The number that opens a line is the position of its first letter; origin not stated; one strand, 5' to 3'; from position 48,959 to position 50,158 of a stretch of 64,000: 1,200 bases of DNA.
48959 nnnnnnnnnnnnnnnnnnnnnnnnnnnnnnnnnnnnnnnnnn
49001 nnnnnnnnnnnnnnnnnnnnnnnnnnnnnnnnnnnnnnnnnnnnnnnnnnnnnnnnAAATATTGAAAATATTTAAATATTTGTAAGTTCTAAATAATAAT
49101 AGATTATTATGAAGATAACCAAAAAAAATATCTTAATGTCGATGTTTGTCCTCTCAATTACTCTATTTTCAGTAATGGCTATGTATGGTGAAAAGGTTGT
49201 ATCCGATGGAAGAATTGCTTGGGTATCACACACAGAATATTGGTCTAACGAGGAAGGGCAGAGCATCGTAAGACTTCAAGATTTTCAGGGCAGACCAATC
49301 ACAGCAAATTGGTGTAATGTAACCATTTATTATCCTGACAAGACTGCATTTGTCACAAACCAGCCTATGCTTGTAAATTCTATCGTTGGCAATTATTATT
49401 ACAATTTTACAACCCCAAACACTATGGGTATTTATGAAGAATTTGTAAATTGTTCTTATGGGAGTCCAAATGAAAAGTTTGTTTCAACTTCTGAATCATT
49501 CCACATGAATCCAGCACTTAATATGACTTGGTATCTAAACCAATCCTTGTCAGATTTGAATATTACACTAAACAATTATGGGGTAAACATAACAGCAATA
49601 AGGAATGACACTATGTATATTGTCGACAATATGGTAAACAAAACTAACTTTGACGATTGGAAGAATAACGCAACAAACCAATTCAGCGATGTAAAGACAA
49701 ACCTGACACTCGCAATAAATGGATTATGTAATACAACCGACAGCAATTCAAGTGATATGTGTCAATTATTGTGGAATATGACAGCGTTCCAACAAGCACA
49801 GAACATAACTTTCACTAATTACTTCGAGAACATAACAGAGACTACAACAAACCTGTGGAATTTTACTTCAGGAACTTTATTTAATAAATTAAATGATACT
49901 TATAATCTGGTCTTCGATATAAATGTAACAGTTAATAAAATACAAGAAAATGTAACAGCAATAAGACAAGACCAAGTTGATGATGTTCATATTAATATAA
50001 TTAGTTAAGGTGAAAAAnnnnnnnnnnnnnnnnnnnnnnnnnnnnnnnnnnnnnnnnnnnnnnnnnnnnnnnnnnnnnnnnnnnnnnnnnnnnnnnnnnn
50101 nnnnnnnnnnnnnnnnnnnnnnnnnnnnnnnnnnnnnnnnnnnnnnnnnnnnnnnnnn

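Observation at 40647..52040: An approximately 11-kb block of paralogous secreted, Cys- and sequon-rich, C-terminally anchored proteins with domain duplication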

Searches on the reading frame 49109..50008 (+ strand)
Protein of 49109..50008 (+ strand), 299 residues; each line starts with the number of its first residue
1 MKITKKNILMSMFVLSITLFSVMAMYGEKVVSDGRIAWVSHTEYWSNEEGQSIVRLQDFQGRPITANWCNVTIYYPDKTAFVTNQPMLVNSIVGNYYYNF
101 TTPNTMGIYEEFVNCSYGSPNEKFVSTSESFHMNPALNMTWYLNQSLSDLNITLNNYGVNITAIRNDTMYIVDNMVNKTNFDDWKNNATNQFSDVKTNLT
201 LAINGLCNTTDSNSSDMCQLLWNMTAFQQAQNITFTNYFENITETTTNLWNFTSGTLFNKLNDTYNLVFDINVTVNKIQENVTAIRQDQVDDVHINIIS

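Call 5: search_protein_families(library=pfam, proteins=[window:49109-50008:+], max_evalue=1)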
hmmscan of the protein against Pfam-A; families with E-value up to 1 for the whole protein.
window:49109-50008:+ (299 aa): 1 family
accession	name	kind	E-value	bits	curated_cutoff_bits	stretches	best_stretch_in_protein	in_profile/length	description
PF02080.26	TrkA_C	-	0.17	12.3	27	1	139-171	9-40/71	TrkA-C domain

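Call 6: search_protein_families(library=phrogs, proteins=[window:49109-50008:+], max_evalue=1)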
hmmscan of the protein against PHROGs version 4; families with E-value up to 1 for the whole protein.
window:49109-50008:+ (299 aa): 3 families
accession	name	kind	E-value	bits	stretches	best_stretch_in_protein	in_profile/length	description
phrog_10892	-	unknown function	0.0078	17.2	1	40-88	36-78/92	-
phrog_18294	-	unknown function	0.021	16.1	1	54-123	21-92/104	-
phrog_22740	-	unknown function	0.16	13.5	1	245-277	9-40/99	-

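Call 14: find_related_loci(query=window:49109-50008:+, collection=viral_contigs, flank=10000)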
Query window:49109-50008:+ (299 aa) in viral_contigs; peptide patterns used: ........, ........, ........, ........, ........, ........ (x = any residue, [..] = any of these).
5 stretches matched a pattern, but none encodes a relative of the query by tblastn (E <= 1e-3).

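Call 17: find_homologous_proteins(query=window:49109-50008:+, max_evalue=0.001)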
Query window:49109-50008:+ (299 aa): 13 proteins with E <= 0.001 among 411 candidates.
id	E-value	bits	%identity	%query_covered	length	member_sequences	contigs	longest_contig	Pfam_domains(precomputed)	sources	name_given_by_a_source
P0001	9.8e-195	663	100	100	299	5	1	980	-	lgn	-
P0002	4.5e-157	540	81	100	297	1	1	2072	-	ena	-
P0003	6.5e-157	539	80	100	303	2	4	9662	-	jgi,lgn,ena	-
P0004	9.9e-131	453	70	100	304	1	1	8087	-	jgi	-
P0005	8.0e-128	444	69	100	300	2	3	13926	-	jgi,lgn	jgi:hypothetical protein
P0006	3.2e-118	412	69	93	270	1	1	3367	-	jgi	jgi:hypothetical protein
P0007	3.0e-100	353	56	100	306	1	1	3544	-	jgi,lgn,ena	-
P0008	7.0e-99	349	56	99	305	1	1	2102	-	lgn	-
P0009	1.4e-67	246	42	100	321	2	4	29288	-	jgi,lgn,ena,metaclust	metaclust:\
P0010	3.3e-62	229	56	71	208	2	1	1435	-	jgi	jgi:hypothetical protein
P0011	5.4e-60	221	44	92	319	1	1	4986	-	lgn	-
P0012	5.3e-57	211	42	92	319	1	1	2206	-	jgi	-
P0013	1.4e-39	154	46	46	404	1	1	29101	-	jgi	-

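Call 19: find_encoding_contigs(protein=P0009, flank=10000, max_places=4)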
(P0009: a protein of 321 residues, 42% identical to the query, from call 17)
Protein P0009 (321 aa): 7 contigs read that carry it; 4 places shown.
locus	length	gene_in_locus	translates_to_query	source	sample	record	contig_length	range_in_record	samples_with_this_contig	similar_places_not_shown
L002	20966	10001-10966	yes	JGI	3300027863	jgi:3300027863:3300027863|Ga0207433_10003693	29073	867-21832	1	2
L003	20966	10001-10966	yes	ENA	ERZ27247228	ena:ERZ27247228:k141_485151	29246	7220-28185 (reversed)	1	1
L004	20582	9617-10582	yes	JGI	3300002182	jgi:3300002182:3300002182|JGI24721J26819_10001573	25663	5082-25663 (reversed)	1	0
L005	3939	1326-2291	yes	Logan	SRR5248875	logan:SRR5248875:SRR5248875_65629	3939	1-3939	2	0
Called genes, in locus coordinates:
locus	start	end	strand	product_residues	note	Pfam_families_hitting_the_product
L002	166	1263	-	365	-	PF01385:OrfB_IS605 (weak), PF07282:Cas12f1-like_TNB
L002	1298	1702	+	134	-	PF01797:Y1_Tnp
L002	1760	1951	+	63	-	-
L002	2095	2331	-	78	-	-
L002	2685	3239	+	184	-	-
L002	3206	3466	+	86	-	-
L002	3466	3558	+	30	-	-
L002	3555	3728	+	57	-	-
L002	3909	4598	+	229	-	-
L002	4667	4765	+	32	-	-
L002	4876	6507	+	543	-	-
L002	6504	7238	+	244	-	-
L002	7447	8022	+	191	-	-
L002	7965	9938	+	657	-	-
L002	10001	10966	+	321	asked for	-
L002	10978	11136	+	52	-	-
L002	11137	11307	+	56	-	-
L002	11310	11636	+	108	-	-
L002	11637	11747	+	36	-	-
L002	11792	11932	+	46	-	-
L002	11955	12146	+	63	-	-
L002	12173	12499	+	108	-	-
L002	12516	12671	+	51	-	-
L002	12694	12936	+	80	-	-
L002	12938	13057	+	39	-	-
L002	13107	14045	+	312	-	-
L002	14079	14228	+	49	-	-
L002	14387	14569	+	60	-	-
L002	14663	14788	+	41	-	-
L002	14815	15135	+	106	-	-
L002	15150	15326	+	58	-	-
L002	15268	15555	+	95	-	-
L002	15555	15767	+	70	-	-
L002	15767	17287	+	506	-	-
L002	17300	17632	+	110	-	-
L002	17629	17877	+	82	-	-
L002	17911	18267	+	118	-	-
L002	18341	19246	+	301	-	-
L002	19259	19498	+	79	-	-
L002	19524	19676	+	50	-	-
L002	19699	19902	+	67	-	-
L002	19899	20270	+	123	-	-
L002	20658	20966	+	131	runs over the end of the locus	-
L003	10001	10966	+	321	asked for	-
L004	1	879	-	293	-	?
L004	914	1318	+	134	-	PF01797:Y1_Tnp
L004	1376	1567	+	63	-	-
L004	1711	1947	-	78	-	-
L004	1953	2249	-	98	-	-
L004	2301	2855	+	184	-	-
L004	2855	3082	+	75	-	-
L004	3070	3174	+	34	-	-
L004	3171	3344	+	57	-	-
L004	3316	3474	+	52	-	-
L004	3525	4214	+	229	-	-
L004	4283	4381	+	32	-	-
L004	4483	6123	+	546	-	-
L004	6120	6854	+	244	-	-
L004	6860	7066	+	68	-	-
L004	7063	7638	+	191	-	-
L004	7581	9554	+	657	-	-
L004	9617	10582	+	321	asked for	-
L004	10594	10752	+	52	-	-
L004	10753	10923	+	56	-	-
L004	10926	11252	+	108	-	-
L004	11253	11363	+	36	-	-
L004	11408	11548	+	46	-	-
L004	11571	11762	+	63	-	-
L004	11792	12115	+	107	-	-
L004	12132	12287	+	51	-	-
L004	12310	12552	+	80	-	-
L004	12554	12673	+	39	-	-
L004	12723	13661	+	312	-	-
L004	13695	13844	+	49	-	-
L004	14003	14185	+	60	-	-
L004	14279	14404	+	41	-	-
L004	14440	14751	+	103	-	-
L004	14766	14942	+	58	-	-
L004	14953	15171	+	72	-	-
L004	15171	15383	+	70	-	-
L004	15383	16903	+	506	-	-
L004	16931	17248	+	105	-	-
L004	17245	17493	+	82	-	-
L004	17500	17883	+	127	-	-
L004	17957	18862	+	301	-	-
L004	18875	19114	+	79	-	-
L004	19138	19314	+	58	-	-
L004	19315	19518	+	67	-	-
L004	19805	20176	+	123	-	-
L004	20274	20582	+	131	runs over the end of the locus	-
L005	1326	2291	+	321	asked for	-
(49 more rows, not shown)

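Call 20: find_encoding_contigs(protein=P0013, flank=10000, max_places=3)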
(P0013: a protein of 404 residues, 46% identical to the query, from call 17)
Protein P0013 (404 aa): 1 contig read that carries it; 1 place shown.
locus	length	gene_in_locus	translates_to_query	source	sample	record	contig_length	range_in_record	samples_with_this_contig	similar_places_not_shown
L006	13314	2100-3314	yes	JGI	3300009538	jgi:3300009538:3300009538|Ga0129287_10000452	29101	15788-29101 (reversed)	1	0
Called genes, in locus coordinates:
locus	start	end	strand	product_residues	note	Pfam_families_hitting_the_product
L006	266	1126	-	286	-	PF04014:MazE_antitoxin (weak)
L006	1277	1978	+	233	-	-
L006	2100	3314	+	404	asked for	-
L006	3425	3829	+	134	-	-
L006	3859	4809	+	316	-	PF00781:DAGK_cat, PF19279:YegS_C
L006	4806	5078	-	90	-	PF14947:HTH_45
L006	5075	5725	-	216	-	-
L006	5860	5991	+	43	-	-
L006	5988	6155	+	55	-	-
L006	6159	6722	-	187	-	PF04919:DUF655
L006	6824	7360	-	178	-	-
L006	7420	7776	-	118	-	PF03874:RNA_pol_Rpb4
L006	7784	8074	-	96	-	PF01157:Ribosomal_L21e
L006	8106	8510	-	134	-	-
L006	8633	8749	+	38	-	-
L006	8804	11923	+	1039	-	PF00133:tRNA-synt_1, PF09334:tRNA-synt_1g (faint), PF08264:Anticodon_1, PF19302:DUF5915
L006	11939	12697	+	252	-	PF13489:Methyltransf_23, PF13847:Methyltransf_31 (weak), PF08241:Methyltransf_11, PF08242:Methyltransf_12 (weak), PF13649:Methyltransf_25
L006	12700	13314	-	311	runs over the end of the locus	PF09924:LPG_synthase_C (weak)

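Call 21: find_encoding_contigs(protein=P0005, flank=10000, max_places=3)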
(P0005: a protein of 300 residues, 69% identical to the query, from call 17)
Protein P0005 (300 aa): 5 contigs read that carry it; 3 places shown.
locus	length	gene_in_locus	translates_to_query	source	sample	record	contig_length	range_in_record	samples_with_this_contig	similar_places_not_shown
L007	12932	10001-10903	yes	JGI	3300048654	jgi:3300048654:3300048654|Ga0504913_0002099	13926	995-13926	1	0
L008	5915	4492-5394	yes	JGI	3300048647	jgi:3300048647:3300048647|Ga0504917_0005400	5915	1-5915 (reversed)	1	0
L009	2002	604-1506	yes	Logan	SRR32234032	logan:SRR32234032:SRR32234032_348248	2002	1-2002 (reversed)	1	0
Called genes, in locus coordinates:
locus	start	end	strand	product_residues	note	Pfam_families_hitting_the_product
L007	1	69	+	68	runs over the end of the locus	-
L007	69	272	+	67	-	PF00125:Histone (weak), PF00808:CBFD_NFYB_HMF, PF15511:CENP-T_C (weak)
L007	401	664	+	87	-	-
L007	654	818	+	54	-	-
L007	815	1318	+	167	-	-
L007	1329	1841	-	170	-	-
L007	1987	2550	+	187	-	-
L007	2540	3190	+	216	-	-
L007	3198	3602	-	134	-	-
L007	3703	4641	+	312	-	-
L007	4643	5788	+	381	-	-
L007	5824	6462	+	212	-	-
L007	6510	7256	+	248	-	-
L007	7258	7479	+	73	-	-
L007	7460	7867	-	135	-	-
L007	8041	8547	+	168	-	-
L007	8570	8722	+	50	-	-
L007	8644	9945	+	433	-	-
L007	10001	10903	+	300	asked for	-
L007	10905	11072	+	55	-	-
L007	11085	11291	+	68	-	-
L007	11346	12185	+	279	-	-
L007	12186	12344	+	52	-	-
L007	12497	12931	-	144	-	?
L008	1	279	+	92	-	?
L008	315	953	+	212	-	-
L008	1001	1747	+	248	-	-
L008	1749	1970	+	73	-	-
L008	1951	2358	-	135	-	-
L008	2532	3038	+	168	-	-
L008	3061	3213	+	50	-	-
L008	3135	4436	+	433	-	-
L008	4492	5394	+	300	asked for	-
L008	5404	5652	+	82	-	-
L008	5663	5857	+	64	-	-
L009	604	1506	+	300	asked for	-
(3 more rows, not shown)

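Call 35: find_related_loci(query=A4, collection=genome_contigs, flank=10000)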
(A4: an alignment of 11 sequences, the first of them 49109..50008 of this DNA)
Query A4 (299 aa) in genome_contigs; peptide patterns used: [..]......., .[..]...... (x = any residue, [..] = any of these).
53 stretches matched a pattern; 22 encode a relative of the query (tblastn E <= 1e-3); 21 distinct loci.
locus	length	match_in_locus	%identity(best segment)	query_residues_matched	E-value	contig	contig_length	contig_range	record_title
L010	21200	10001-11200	34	1-299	5e-38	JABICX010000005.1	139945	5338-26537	MAG: Candidatus Woesearchaeota archaeon isolate SI048_bin60 k141_110294, whole genome shotgun sequence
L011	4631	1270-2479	42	1-203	3e-35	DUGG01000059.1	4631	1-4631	MAG TPA_asm: Candidatus Woesearchaeota archaeon isolate UBA10216 contig_264669, whole genome shotgun sequence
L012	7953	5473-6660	35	2-299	7e-34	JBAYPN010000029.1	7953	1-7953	MAG: archaeon isolate SO_2016_LW2_139 scaffold20320_LW138R_2016, whole genome shotgun sequence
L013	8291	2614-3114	38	27-200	4e-33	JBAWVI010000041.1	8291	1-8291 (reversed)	MAG: archaeon isolate ELA007 MAG007_41, whole genome shotgun sequence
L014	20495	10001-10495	40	1-163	4e-33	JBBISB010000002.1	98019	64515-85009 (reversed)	MAG: Candidatus Iainarchaeum archaeon isolate FAS170219_bin_363 NODE_64_length_98019_cov_19.757452, whole genome shotgun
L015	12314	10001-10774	33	12-275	2e-32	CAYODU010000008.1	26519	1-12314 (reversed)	MAG TPA_asm: uncultured archaeon isolate SRP178699_co1_626 genome assembly, contig: NODE_2026_length_26519_cov_5.018440,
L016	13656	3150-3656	35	9-177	3e-32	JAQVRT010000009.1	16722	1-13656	MAG: Candidatus ainarchaeum sp. isolate STF1_257 NODE_9087_length_16722_cov_6.173305_Sandtown_F1, whole genome shotgun s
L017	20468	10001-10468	39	6-155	3e-32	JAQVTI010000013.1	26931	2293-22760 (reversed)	MAG: Candidatus ainarchaeum sp. isolate STF1_294 NODE_4035_length_26931_cov_5.417662_Sandtown_F1, whole genome shotgun s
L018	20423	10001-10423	42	5-138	2e-32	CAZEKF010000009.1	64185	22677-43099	MAG TPA_asm: uncultured Methanosarcinales archaeon isolate SRP200020_co7_100 genome assembly, contig: NODE_201_length_64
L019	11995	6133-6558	44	5-138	7e-32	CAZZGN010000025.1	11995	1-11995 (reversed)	MAG TPA_asm: uncultured Methanosarcinales archaeon isolate SRP104257_co1_4 genome assembly, contig: NODE_3875_length_119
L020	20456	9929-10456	35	27-209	2e-31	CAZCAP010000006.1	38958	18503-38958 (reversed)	MAG TPA_asm: uncultured archaeon isolate SRP178699_co1_70 genome assembly, contig: NODE_982_length_38958_cov_37.447523,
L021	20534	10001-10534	36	5-177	2e-31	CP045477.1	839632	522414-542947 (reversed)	MAG: Candidatus Forterrea multitransposorum CG_2015-17_Forterrea_25_41 chromosome, complete genome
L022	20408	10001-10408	41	27-164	2e-31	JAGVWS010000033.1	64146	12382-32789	Candidatus Pacearchaeota archaeon isolate RIFCSPHIGHO2_01_FULL_37_14 rifcsphigho2_01_scaffold_5466, whole genome shotgun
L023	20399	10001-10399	41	27-164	5e-31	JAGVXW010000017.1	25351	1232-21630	Candidatus Woesearchaeota archaeon isolate RIFCSPLOWO2_01_FULL_53_31 rifcsplowo2_01_scaffold_4283, whole genome shotgun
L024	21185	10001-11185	39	5-299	3e-31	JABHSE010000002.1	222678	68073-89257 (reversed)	MAG: archaeon isolate SI039_bin30 k141_413828, whole genome shotgun sequence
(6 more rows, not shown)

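Call 37: predict_structure(alignment_id=A3)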
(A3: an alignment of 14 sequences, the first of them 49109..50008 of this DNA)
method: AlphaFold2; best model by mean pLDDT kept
length: 299 residues; sequences in the alignment: 14
mean_pLDDT: 57.1   pTM: 0.39
mean pLDDT of the five models: 57.1, 53.6, 52.4, 51.5, 50.3
residues with pLDDT >= 90: 21; 70-90: 88; 50-70: 24; < 50: 166
segments of 3 or more residues with pLDDT < 50: 27-30, 136-165, 167-206, 209-221, 223-299
pLDDT, mean of each block of 10 residues (from residue 1): 59 75 54 74 73 85 87 88 90 86 82 86 85 58 41 37 47 45 44 42 49 45 46 32 31 34 37 30 35 30
secondary structure, 60 per line:
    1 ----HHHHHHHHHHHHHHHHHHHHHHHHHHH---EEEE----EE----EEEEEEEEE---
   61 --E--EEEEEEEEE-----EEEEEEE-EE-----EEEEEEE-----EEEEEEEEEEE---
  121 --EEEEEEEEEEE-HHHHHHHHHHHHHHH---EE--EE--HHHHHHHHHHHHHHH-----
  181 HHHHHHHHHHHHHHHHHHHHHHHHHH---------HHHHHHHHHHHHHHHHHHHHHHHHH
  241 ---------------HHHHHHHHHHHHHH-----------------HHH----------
elements in order: H5-31 E35-38 E49-57 E66-74 E80-86 E95-101 E107-117 E123-133 H135-149 H161-175 H181-206 H216-240 H256-269

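Call 38: search_protein_representatives(alignment_id=A3)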
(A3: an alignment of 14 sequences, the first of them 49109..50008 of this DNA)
Query: 14 sequences, 301 profile positions. Proteins with E-value up to 0.001 (for the whole library): 738; up to 1e-10: 361; up to 1e-30: 111. The best 150 are listed.
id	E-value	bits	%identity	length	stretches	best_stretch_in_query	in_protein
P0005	1.0e-136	471.2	-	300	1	1-301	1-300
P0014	2.3e-106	371.6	-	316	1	4-301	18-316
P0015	3.6e-100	351.3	-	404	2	1-216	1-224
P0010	9.4e-93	326.9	-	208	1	91-301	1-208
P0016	4.2e-86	305.1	-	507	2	1-300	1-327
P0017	1.1e-84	300.5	-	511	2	8-210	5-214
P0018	9.8e-84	297.3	-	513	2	6-283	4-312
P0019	2.0e-83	296.3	-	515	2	10-265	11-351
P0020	4.2e-77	275.5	-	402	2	4-260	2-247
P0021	4.9e-74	265.4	-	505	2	14-284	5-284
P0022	6.9e-73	261.7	-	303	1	12-301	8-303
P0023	1.5e-71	257.3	-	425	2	5-206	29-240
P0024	7.2e-71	255.0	-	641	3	4-285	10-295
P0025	1.4e-68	247.5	-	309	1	7-291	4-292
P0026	5.7e-68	245.5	-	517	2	2-287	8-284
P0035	9.1e-59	215.3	-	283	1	7-244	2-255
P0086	1.0e-35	139.6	-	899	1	5-299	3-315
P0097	3.5e-34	134.6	-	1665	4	41-142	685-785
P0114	8.4e-32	126.8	-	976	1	30-223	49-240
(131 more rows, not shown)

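Call 42: fold_search(model_id=the predicted structure, library=pdb)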
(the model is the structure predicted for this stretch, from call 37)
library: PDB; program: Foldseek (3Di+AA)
matches with E <= 10: 1947; with E <= 0.001: 35
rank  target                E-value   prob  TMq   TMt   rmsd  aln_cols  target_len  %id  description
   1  7o0b                  3.4e-05  1.00  0.22  0.56   3.7        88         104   19  TRIM3 Filamin domain (released 2022-04-13)
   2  6s7o_G                3.6e-05  1.00  0.24  0.19  14.9       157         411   11  Cryo-EM structure of human oligosaccharyltransferase complex OST-A (released 2019-12-18)
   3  4umg                  8.6e-05  1.00  0.24  0.62   6.4       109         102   16  Crystal structure of the Lin-41 filamin domain (released 2014-10-01)
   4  6s7t_G                1.4e-04  1.00  0.23  0.18  15.5       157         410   12  Cryo-EM structure of human oligosaccharyltransferase complex OST-B (released 2019-12-18)
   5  4kh9_B                1.5e-04  1.00  0.27  0.22   3.3       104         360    8  Crystal structure of a DUF4785 family protein (lpg0956) from Legionella pneumophila subsp. pneumophila str. Philadelph (released 2013-07-03)
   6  6s5w_A                2.0e-04  1.00  0.22  0.51   5.4       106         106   15  Structure of Rib domain 'Rib Long' from Lactobacillus acidophilus (released 2019-12-11)
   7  6c26_B                2.0e-04  1.00  0.22  0.18  15.7       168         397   11  The Cryo-EM structure of a eukaryotic oligosaccharyl transferase complex (released 2018-01-31)
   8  3idu_A                2.9e-04  1.00  0.24  0.50   5.2       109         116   14  Crystal Structure of the CARDB domain of the PF1109 protein in complex with di-metal ions from Pyrococcus furiosus, No (released 2009-08-04)
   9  7zgj_A                3.9e-04  1.00  0.26  0.13   4.5       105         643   13  Trypanosoma brucei gambiense ISG65 in complex with human complement component C3 (released 2023-04-05)
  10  7pks_g                4.1e-04  1.00  0.26  0.10   6.3       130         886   13  Structural basis of Integrator-mediated transcription regulation (released 2021-12-08)
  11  6s5w_B                4.1e-04  1.00  0.22  0.51   5.5       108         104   16  Structure of Rib domain 'Rib Long' from Lactobacillus acidophilus (released 2019-12-11)
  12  4kh9_A                4.6e-04  1.00  0.28  0.24   3.3       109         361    7  Crystal structure of a DUF4785 family protein (lpg0956) from Legionella pneumophila subsp. pneumophila str. Philadelph (released 2013-07-03)
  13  4cn1_A                4.6e-04  1.00  0.21  0.10   5.5        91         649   14  GlgE isoform 1 from Streptomyces coelicolor D394A mutant with maltose- 1-phosphate bound (released 2014-05-21)
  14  8aif_A                4.9e-04  1.00  0.24  0.50   5.9       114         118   12  TapA acts as specific chaperone in TasA non-amyloid filament formation (released 2023-04-12)
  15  6rpt_C                5.2e-04  1.00  0.31  0.75   3.2       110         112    9  Structure of tick complement inhibitor CirpT1 complexed with macroglobubulin domain 4 of human complement C5 (released 2020-01-08)
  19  2p9r_B                6.5e-04  1.00  0.24  0.65   4.6       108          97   14  Human alpha2-macroglogulin is composed of multiple domains, as predicted by homology with complement component C3 (released 2007-08-21)
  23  2p9r_A                6.9e-04  1.00  0.26  0.68   4.3       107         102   15  Human alpha2-macroglogulin is composed of multiple domains, as predicted by homology with complement component C3 (released 2007-08-21)
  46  3idu_B                1.4e-03  1.00  0.24  0.51   5.2       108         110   14  Crystal Structure of the CARDB domain of the PF1109 protein in complex with di-metal ions from Pyrococcus furiosus, No (released 2009-08-04)
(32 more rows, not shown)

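Call 49: find_related_loci(query=A4, collection=viral_contigs, flank=10000)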
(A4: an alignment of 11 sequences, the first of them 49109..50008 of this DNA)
Query A4 (299 aa) in viral_contigs; peptide patterns used: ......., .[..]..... (x = any residue, [..] = any of these).
34 stretches matched a pattern, but none encodes a relative of the query by tblastn (E <= 1e-3).

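Call 54: search_dna_similar(query=window:49109-50008:+, collection=phages, mode=protein, max_evalue=0.001, max_rows=10)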
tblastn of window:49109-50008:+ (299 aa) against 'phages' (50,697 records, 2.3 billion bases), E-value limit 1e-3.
No match.
